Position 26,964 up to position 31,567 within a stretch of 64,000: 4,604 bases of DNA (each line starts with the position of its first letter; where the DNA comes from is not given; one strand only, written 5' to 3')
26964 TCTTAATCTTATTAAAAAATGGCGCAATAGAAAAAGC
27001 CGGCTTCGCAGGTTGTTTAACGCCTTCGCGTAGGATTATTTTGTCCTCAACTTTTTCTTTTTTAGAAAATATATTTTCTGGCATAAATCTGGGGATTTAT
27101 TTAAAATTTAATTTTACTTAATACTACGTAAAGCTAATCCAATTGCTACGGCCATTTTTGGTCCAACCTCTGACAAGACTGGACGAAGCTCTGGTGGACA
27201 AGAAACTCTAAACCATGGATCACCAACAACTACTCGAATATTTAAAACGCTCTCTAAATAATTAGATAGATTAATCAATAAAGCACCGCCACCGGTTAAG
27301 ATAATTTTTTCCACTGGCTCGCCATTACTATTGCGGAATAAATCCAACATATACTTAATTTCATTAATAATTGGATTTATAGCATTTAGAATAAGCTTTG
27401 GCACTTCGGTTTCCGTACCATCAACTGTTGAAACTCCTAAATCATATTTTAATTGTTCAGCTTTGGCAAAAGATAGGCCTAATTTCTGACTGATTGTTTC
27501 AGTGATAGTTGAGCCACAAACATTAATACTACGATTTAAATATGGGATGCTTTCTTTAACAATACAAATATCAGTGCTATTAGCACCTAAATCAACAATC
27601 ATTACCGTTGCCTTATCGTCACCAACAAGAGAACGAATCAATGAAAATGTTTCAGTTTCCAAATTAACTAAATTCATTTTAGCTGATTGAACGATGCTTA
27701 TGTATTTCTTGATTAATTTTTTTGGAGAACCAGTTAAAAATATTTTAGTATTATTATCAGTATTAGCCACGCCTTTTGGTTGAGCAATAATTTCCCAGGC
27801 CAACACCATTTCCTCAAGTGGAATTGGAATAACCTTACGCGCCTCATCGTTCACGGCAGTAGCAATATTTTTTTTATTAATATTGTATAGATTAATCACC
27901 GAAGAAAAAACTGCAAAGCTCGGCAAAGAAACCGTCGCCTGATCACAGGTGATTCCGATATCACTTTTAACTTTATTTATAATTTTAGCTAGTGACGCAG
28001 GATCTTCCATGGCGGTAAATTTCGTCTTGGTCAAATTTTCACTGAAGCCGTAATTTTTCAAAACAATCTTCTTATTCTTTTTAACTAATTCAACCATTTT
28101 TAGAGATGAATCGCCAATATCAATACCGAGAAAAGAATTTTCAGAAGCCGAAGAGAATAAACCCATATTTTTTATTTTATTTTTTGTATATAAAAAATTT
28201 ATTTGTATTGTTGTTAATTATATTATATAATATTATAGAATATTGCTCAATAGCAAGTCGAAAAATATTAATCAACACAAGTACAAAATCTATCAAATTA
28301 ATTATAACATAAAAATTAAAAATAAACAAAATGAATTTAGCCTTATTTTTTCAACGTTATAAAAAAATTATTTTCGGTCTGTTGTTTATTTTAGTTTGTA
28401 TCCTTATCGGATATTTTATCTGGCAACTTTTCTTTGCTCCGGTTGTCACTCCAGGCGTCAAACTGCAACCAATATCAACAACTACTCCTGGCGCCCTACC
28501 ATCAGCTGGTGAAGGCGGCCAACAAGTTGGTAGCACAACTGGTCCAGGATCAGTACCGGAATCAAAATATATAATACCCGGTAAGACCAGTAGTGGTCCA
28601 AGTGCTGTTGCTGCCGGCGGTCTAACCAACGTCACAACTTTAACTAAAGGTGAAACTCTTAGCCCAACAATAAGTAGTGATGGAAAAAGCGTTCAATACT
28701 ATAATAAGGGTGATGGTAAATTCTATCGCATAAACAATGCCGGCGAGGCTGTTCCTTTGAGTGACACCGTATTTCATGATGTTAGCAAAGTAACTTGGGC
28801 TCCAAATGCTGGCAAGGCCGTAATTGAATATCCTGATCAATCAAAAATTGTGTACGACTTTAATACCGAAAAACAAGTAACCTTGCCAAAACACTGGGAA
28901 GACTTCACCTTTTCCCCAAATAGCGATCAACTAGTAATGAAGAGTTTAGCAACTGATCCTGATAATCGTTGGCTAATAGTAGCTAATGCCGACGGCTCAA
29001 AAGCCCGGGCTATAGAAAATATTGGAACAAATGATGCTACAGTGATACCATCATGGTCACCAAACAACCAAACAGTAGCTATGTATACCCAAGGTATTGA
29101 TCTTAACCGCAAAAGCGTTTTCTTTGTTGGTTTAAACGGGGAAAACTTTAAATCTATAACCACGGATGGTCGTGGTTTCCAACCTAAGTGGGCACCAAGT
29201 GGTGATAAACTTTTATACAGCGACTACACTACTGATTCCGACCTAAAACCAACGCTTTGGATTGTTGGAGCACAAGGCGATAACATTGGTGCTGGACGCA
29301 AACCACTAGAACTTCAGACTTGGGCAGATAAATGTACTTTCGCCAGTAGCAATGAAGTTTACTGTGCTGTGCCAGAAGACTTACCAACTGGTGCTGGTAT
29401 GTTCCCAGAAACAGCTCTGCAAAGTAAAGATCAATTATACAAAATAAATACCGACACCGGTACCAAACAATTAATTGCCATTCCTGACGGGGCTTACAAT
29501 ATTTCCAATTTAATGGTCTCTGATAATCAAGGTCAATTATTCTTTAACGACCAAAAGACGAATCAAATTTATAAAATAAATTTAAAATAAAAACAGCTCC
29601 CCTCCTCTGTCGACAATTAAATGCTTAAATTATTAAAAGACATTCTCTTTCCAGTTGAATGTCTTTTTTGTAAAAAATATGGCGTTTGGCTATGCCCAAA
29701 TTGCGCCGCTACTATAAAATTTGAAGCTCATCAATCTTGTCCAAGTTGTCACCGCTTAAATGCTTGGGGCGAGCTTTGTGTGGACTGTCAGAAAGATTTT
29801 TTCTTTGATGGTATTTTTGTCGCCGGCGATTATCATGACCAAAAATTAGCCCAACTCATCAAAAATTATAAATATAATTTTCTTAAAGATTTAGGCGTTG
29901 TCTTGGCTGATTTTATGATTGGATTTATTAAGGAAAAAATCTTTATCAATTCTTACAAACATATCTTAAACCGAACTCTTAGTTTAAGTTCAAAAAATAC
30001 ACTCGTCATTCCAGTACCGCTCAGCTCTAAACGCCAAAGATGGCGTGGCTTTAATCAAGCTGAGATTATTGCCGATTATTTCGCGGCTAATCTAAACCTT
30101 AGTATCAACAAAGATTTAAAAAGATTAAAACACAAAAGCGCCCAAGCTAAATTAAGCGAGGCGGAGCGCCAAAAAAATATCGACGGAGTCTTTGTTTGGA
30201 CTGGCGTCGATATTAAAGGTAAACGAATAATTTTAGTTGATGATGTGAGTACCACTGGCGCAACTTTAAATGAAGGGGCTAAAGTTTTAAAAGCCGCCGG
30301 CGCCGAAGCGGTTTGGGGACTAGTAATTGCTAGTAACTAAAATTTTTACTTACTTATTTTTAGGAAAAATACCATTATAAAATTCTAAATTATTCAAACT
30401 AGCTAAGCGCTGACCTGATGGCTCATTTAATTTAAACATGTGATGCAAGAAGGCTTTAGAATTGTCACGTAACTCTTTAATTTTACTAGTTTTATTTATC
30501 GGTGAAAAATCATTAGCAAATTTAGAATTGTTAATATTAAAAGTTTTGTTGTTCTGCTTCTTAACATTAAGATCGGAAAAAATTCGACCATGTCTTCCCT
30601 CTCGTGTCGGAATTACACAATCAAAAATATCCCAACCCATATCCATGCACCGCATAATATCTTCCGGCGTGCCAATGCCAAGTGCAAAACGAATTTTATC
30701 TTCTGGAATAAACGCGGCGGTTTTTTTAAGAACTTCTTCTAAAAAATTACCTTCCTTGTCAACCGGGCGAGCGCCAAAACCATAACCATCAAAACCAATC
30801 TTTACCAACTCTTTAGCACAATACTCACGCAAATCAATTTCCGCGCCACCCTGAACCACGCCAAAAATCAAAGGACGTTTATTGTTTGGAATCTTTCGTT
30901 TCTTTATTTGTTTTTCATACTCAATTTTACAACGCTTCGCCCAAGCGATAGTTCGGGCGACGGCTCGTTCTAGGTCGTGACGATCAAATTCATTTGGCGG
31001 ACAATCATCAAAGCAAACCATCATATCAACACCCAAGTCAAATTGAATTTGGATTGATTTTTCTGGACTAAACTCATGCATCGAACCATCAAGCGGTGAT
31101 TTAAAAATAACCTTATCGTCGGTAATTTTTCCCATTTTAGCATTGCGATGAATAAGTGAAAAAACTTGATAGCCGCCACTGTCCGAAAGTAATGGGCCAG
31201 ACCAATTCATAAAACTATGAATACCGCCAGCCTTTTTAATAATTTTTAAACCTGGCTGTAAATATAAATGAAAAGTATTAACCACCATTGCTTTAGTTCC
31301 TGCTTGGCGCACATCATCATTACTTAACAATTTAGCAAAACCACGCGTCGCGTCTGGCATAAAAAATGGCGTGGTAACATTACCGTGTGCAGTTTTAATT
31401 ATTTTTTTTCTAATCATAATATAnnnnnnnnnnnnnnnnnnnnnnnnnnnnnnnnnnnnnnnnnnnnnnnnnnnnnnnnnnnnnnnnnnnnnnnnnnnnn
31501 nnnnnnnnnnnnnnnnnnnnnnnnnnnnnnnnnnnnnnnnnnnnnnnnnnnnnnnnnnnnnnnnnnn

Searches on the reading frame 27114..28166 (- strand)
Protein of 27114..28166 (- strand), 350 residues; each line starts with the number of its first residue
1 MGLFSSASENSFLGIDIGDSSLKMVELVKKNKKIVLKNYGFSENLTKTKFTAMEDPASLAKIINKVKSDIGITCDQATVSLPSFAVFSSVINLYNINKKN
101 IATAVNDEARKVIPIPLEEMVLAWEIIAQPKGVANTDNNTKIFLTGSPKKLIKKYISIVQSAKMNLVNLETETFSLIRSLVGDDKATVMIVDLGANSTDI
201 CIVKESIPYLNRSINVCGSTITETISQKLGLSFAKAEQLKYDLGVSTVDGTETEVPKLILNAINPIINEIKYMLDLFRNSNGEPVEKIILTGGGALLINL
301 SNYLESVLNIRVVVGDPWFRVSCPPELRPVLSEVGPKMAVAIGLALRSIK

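Call 54: search_protein_families(library=pfam, proteins=[window:27114-28166:-], max_evalue=0.001)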
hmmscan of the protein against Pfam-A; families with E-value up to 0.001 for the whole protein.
window:27114-28166:- (350 aa): 5 families
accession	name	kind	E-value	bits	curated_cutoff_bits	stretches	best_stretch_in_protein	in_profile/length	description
PF11104.14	PilM_2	-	1.2e-38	133.3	27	1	14-348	1-339/340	Type IV pilus assembly protein PilM;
PF14450.12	FtsA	-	2.5e-13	50.9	31.8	1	190-343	2-127/127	Cell division protein FtsA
PF06723.19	MreB_Mbl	-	9.2e-09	35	27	1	251-316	238-305/327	MreB/Mbl protein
PF08841.16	DDR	-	3.4e-06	26.8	24.6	1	186-240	133-188/328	Diol dehydratase reactivase ATPase-like domain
PF21522.3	MreB-like_C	-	4.7e-06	27.6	27.8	1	190-299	1-118/123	Archaeal actin homologue MreB-like, C-terminal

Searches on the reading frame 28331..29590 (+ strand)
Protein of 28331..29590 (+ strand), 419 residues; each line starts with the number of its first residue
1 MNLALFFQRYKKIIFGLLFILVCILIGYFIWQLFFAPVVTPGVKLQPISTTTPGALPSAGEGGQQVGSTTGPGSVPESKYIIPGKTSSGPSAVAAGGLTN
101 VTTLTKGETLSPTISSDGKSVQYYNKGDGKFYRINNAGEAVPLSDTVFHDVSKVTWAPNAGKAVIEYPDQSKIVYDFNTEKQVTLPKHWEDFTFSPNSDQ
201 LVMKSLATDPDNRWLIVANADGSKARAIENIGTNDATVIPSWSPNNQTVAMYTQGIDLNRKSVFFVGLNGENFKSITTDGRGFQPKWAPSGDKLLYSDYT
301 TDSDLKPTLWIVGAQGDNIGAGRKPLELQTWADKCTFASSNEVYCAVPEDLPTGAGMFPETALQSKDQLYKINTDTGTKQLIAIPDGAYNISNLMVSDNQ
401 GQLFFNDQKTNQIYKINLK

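Call 55: search_protein_families(library=pfam, proteins=[window:28331-29590:+], max_evalue=0.001)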
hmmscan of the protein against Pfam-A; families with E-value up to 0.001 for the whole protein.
window:28331-29590:+ (419 aa): 1 family
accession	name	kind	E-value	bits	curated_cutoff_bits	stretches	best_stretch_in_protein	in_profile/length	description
PF07676.18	PD40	-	6.9e-05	23.1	20.9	0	276-310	5-37/38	WD40-like Beta Propeller Repeat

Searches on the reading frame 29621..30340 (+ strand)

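Call 55: search_protein_families(library=pfam, proteins=[window:29621-30340:+], max_evalue=0.001)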
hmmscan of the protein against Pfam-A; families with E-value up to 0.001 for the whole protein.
window:29621-30340:+ (239 aa): 2 families
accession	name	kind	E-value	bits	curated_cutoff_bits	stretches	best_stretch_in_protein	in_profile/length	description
PF00156.33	Pribosyltran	-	7.5e-08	32.3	26.3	1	163-231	52-118/158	Phosphoribosyl transferase domain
PF18912.6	DZR_2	-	1.1e-06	28.8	27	1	7-57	3-56/56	Double zinc ribbon domain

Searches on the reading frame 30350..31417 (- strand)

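Call 55: search_protein_families(library=pfam, proteins=[window:30350-31417:-], max_evalue=0.001)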
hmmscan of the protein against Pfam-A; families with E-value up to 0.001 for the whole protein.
window:30350-31417:- (355 aa): 1 family
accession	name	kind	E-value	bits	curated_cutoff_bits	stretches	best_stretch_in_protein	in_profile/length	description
PF01702.25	TGT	-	1.9e-100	336.9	26.3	1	6-351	7-332/357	Queuine tRNA-ribosyltransferase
